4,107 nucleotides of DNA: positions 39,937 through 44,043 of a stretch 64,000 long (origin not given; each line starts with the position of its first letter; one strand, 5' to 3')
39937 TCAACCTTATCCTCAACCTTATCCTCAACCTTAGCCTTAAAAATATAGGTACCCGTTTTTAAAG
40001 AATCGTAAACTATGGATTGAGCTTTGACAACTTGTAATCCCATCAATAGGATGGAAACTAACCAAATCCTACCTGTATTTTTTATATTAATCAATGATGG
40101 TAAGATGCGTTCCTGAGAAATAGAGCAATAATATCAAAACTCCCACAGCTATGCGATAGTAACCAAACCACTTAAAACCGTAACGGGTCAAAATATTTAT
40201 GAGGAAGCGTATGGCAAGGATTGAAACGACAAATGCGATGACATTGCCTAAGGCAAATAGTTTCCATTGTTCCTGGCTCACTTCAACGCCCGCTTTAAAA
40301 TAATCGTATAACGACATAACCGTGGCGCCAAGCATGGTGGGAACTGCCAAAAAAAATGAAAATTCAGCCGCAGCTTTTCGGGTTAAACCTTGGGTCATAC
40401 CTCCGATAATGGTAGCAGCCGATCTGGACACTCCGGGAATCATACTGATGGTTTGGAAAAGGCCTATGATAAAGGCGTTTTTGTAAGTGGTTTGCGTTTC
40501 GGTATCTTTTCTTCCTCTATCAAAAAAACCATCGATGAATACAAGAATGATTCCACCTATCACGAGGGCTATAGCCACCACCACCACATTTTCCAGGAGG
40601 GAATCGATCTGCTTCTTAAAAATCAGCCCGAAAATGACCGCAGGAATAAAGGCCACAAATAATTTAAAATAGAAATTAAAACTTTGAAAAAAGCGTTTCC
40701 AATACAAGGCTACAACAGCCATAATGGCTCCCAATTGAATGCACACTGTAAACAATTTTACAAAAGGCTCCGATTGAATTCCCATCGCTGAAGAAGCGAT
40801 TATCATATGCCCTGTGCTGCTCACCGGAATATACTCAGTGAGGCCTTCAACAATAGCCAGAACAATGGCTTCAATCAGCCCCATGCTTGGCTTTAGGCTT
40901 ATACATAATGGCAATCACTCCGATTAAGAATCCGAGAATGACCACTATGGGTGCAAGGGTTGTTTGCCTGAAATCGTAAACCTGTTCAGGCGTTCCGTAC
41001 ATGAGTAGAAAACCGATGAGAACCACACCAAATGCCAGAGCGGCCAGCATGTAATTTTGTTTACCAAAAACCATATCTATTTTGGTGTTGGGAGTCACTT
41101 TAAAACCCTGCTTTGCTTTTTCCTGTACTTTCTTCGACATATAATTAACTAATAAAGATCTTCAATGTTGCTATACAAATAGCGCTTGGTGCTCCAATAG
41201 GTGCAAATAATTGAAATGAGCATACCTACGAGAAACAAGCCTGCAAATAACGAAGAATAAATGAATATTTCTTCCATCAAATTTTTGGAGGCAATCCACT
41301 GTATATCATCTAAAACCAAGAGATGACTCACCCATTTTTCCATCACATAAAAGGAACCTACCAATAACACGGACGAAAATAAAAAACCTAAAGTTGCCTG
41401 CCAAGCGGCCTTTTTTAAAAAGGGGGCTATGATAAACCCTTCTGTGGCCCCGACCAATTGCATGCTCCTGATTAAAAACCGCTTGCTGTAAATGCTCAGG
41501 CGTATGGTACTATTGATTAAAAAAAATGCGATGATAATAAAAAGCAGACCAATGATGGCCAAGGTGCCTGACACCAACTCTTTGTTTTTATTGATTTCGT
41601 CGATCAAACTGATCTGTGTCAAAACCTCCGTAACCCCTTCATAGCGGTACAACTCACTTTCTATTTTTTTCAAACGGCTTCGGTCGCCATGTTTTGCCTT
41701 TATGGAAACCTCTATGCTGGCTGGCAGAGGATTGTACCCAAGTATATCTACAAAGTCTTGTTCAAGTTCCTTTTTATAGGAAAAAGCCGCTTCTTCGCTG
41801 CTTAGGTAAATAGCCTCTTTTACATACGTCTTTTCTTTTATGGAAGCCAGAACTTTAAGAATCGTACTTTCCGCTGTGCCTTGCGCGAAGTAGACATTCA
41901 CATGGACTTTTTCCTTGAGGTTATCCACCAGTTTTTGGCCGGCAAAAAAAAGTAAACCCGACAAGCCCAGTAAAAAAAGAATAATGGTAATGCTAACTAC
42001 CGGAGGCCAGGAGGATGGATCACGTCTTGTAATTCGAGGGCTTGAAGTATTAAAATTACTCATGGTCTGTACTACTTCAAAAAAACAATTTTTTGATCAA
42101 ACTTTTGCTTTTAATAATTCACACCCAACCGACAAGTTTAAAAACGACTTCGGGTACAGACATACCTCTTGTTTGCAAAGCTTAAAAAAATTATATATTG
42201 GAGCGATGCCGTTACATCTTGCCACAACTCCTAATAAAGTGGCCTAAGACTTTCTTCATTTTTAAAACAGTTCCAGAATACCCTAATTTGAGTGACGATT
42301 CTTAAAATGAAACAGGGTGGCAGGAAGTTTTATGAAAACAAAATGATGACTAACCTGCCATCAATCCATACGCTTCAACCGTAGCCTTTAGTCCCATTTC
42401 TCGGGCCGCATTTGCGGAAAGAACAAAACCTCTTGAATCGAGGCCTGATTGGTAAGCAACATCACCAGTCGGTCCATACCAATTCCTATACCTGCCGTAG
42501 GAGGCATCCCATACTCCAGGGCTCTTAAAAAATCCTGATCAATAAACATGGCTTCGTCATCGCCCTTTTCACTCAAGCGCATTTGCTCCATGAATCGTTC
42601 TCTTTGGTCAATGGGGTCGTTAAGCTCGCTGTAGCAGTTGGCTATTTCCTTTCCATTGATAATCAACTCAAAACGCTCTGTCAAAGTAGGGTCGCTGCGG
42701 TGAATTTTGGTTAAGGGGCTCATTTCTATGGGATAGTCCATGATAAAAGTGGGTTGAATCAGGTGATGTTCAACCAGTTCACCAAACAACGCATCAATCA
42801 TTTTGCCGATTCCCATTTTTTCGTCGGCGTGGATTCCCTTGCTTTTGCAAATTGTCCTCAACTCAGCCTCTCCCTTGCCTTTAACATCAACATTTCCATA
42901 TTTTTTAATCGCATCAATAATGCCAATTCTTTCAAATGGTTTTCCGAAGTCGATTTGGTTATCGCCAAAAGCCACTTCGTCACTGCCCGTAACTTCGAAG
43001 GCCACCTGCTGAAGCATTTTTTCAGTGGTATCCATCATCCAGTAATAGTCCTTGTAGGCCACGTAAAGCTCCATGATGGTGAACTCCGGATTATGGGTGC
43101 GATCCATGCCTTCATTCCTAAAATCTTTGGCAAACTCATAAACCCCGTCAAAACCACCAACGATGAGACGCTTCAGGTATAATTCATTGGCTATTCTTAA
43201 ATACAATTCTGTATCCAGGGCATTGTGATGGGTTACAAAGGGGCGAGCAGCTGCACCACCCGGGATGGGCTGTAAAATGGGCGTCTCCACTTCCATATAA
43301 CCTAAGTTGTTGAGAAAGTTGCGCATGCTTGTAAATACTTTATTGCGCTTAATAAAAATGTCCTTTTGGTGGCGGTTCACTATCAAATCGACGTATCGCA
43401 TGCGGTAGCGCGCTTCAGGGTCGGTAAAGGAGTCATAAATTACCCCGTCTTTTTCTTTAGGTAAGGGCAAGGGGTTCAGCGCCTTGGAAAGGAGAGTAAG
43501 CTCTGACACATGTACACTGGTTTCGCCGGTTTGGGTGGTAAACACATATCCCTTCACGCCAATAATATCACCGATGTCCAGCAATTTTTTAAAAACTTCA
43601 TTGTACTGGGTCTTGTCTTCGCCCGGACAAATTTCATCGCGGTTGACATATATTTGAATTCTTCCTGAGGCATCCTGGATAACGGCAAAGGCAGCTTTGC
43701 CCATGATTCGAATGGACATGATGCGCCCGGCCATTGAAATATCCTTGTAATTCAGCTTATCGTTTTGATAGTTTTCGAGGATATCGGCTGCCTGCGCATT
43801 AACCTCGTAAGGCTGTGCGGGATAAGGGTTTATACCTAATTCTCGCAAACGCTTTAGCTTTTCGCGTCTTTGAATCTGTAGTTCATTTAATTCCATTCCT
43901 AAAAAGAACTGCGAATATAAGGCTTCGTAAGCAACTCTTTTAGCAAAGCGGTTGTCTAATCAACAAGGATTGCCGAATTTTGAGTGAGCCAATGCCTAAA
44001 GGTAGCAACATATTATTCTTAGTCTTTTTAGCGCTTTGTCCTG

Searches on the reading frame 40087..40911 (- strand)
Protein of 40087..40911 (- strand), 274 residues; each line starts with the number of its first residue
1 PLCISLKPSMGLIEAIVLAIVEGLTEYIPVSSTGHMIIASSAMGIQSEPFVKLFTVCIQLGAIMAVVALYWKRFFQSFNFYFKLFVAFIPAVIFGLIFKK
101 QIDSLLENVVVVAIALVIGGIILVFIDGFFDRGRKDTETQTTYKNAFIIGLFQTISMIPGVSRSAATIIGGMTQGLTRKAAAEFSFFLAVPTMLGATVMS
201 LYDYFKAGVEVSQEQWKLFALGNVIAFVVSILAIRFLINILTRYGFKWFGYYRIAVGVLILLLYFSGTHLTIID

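Call 74: search_protein_families(library=pfam, proteins=[window:40087-40911:-], max_evalue=0.0001)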
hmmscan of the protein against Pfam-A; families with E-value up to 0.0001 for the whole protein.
window:40087-40911:- (274 aa): 1 family
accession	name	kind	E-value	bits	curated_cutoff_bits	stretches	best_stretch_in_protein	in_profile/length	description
PF02673.24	BacA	-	9.8e-80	268.4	33.4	1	15-259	1-257/257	Bacitracin resistance protein BacA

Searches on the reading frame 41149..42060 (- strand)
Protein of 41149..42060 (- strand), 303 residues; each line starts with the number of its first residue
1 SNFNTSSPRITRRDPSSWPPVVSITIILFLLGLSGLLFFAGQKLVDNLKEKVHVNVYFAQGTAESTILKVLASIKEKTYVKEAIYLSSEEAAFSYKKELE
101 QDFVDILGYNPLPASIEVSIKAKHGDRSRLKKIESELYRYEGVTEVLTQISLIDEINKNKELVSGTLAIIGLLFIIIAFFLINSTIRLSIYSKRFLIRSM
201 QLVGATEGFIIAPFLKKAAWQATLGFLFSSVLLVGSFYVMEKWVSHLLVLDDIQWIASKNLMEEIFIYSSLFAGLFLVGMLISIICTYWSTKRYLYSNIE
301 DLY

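Call 74: search_protein_families(library=pfam, proteins=[window:41149-42060:-], max_evalue=0.0001)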
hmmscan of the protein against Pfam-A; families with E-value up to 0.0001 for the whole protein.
window:41149-42060:- (303 aa): 2 families
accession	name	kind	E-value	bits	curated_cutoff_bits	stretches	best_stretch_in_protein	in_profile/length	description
PF18075.7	FtsX_ECD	-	7.7e-15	55.7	23.5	1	52-146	1-96/96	FtsX extracellular domain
PF02687.27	FtsX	-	4.8e-11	43.2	25.5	1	169-298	2-119/120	FtsX-like permease C-terminal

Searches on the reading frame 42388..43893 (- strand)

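Call 74: search_protein_families(library=pfam, proteins=[window:42388-43893:-], max_evalue=0.0001)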
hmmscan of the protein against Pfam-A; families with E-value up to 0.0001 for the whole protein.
window:42388-43893:- (501 aa): 2 families
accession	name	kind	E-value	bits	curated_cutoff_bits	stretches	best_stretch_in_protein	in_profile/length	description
PF00152.25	tRNA-synt_2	-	8.9e-93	311.2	25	1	159-495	2-307/308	tRNA synthetases class II (D, K and N)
PF01336.31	tRNA_anti-codon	-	3.8e-16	59.2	27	1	53-135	2-75/75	OB-fold nucleic acid binding domain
